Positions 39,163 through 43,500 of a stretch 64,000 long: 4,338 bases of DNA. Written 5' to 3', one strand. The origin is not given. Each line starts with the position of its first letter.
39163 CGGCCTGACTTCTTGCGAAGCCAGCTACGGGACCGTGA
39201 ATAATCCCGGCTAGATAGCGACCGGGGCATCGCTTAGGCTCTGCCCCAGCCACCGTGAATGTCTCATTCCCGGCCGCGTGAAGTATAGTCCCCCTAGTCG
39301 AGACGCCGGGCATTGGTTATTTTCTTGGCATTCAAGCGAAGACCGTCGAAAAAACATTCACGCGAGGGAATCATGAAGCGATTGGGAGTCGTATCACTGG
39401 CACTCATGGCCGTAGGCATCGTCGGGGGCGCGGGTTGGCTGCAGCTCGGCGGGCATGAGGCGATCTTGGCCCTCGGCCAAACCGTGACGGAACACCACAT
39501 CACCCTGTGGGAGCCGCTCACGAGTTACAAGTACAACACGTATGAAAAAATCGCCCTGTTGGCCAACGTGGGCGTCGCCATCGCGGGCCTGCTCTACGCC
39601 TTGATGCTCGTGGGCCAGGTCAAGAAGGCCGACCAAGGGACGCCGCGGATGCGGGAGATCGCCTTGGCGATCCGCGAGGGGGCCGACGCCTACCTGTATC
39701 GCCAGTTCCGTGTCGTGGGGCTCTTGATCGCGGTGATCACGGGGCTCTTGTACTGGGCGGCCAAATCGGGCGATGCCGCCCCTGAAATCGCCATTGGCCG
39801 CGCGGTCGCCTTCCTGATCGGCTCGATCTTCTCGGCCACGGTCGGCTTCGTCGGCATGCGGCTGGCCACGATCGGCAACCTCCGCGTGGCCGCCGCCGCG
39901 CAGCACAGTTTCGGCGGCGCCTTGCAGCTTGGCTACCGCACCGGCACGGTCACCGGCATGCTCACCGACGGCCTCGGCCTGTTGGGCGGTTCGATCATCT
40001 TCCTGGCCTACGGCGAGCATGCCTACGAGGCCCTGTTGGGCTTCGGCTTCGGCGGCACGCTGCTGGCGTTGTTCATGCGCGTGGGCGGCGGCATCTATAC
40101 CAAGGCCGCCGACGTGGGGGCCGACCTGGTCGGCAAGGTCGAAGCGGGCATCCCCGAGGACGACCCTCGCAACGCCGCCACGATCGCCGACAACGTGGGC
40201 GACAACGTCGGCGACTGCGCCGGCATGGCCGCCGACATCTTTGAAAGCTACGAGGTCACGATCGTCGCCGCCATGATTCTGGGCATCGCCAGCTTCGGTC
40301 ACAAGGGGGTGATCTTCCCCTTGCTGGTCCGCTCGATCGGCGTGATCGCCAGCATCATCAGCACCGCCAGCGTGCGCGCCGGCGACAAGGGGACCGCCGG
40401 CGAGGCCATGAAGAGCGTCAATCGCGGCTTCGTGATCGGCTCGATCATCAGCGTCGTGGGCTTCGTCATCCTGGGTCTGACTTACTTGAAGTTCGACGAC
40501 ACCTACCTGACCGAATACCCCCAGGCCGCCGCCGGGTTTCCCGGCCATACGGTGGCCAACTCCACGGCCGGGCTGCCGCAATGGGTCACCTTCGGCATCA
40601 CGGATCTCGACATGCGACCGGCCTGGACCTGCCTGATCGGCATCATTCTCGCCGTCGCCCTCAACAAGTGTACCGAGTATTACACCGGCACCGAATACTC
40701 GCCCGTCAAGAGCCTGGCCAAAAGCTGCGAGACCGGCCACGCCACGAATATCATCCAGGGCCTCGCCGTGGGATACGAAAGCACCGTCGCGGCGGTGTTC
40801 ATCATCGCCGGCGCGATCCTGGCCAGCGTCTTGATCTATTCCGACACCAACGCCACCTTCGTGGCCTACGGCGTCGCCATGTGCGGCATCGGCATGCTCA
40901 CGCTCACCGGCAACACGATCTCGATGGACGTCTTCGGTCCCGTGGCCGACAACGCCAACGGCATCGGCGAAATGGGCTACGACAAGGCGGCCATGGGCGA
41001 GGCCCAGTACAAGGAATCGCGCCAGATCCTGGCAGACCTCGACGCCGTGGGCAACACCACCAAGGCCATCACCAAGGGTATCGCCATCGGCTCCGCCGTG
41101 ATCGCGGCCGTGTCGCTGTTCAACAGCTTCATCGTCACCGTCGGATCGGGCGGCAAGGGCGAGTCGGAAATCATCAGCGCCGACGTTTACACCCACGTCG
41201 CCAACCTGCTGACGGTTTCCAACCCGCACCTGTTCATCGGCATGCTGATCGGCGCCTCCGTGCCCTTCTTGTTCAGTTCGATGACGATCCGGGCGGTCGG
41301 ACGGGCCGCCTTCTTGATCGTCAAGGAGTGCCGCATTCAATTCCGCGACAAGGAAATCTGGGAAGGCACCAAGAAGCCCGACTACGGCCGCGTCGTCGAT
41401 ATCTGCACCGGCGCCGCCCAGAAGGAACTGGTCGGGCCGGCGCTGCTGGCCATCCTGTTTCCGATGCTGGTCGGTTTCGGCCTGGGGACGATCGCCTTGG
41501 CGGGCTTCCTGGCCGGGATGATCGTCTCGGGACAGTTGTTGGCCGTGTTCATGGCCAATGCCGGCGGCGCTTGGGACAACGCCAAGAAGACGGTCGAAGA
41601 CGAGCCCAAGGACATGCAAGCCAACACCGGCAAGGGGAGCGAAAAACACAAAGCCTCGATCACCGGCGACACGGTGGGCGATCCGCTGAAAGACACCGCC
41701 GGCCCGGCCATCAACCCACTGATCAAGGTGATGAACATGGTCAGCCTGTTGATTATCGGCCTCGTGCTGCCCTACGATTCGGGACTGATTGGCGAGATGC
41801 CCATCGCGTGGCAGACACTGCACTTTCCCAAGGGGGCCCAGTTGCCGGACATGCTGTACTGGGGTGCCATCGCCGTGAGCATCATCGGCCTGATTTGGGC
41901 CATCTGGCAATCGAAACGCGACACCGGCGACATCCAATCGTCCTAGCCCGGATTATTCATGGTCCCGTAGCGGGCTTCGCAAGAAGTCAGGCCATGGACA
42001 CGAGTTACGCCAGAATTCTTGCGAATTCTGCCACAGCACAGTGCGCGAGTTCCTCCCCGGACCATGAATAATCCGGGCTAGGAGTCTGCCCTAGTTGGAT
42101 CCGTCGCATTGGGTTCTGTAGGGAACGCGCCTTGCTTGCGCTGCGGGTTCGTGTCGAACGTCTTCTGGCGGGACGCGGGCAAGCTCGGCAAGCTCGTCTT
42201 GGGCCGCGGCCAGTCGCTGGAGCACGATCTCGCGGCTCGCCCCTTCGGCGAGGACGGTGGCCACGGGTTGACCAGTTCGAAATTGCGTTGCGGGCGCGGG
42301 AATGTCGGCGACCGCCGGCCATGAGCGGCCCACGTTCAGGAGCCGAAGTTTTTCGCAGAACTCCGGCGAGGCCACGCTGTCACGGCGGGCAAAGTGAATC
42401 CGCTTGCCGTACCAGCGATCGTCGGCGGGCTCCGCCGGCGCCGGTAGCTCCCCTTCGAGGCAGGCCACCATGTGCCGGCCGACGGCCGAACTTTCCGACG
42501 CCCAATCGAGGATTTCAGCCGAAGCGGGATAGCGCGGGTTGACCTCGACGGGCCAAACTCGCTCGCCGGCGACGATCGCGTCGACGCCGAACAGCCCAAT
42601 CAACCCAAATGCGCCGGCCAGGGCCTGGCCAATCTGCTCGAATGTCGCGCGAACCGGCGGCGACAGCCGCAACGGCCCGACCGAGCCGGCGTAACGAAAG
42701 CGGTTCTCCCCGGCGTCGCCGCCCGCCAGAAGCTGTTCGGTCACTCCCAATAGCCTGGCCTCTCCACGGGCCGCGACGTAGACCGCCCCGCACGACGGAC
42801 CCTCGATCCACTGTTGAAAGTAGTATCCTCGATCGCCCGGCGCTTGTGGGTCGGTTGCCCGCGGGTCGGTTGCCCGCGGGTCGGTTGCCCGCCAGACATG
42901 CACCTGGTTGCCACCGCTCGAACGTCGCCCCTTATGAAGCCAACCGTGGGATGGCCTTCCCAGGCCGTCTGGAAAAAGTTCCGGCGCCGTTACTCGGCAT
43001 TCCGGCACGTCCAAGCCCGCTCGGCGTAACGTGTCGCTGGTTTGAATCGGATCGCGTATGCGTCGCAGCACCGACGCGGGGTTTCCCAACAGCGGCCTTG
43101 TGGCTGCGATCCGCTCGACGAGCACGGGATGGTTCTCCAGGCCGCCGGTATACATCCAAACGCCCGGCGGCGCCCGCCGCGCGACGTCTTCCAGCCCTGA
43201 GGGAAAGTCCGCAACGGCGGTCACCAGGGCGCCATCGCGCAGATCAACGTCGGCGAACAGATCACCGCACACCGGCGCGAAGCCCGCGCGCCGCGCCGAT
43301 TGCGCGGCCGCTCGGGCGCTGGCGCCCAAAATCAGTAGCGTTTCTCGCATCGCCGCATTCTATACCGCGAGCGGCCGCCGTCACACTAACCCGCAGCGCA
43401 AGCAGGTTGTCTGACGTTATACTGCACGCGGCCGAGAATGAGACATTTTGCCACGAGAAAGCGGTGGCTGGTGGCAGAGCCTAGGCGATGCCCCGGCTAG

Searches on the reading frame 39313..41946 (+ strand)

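Call 73: search_protein_families(library=pfam, proteins=[window:39313-41946:+], max_evalue=0.001)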
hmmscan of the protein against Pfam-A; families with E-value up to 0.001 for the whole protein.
window:39313-41946:+ (877 aa): 1 family
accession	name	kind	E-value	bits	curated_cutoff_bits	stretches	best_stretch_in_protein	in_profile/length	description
PF03030.21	H_PPase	-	2.4e-237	790.2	29.7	1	90-814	1-645/645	Inorganic H+ pyrophosphatase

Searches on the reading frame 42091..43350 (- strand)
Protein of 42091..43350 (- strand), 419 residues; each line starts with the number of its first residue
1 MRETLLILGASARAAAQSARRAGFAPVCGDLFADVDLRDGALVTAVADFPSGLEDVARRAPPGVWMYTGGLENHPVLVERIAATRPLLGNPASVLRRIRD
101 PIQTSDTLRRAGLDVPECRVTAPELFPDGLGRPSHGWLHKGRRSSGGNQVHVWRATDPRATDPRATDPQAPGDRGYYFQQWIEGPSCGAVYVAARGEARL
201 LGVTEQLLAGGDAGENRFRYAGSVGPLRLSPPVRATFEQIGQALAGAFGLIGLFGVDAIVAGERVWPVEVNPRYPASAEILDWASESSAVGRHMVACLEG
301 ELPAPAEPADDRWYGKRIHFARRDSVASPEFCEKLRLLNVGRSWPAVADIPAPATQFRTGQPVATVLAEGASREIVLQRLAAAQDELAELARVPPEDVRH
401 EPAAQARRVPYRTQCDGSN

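Call 73: search_protein_families(library=pfam, proteins=[window:42091-43350:-], max_evalue=0.001)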
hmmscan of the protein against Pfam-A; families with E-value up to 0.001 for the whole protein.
window:42091-43350:- (419 aa): 1 family
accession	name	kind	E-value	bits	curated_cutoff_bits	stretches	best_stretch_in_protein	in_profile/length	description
PF02655.19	ATP-grasp_3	-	1.1e-14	55.3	23.2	1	101-275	4-158/160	ATP-grasp domain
